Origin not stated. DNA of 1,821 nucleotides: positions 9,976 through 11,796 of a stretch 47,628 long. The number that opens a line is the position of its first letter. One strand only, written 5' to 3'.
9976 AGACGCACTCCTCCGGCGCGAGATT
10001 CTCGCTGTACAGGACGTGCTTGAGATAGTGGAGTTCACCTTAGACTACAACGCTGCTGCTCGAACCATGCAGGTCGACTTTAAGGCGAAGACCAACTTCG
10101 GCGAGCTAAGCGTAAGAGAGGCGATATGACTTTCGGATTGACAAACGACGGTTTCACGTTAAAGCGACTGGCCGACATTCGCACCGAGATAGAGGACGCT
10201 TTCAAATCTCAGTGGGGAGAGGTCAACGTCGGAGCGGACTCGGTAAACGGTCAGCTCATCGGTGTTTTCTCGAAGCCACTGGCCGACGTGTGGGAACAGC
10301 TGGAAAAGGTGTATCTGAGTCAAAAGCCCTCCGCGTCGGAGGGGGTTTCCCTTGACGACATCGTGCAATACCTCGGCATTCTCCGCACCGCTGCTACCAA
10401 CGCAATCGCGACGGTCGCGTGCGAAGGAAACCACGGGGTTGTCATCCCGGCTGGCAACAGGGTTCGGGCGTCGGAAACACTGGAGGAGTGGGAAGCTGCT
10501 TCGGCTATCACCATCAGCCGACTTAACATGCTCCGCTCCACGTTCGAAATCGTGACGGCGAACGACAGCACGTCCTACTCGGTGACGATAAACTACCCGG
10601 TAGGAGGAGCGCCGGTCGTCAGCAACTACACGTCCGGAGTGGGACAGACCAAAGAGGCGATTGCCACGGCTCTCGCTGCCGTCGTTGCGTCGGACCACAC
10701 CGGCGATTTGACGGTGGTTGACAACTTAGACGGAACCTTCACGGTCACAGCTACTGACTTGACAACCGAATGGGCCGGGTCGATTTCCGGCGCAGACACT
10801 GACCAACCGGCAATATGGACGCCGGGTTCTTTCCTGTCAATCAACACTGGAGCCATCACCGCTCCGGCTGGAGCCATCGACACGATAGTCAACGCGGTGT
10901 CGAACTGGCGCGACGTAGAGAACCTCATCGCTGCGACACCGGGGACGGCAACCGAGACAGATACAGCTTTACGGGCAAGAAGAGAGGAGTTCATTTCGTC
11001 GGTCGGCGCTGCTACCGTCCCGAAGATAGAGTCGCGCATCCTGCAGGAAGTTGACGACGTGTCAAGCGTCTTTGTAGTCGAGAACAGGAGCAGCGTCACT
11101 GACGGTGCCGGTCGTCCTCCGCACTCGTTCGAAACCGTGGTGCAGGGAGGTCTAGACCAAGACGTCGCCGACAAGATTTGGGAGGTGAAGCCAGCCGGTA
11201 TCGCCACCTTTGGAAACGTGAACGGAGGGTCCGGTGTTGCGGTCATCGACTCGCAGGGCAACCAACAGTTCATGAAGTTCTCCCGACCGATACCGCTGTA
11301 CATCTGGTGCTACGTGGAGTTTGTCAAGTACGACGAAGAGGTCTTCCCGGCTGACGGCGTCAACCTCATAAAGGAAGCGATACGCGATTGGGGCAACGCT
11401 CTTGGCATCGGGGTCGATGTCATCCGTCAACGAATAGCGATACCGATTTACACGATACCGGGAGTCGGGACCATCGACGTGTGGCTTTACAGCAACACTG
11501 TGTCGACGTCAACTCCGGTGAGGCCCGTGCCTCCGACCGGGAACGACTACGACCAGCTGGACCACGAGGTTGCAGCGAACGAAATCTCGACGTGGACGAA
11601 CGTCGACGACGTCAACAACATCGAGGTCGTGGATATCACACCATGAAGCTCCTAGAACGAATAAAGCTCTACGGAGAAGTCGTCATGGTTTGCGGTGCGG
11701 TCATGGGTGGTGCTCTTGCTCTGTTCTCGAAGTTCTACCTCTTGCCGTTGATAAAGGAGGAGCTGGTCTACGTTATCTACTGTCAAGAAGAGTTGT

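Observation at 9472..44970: Thirteen-mer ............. occurs eight times, both as a gene-start cassette and inside genes in different frames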

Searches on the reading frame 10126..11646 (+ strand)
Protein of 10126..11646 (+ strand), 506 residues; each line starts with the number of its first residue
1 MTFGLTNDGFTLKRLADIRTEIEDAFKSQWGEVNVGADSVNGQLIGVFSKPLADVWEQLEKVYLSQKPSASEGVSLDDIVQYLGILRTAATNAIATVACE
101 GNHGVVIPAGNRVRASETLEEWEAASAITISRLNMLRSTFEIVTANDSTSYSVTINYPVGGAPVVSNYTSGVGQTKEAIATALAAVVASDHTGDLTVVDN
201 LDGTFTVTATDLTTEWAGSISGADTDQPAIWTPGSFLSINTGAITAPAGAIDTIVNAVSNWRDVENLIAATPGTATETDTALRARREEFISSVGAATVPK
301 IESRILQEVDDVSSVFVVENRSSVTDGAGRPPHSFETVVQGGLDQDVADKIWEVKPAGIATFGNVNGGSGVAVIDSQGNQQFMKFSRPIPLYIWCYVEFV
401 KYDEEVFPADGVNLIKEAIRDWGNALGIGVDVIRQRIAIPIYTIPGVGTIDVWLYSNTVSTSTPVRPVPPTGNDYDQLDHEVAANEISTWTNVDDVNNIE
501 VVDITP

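Call 9: search_protein_families(library=pfam, proteins=[window:10126-11646:+], max_evalue=0.001)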
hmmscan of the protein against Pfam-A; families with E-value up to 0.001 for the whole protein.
window:10126-11646:+ (506 aa): 1 family
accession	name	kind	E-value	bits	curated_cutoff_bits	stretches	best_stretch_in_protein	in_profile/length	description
PF04865.19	Baseplate_J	-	1.1e-10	41.7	21.1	1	74-119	3-49/255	Baseplate J-like protein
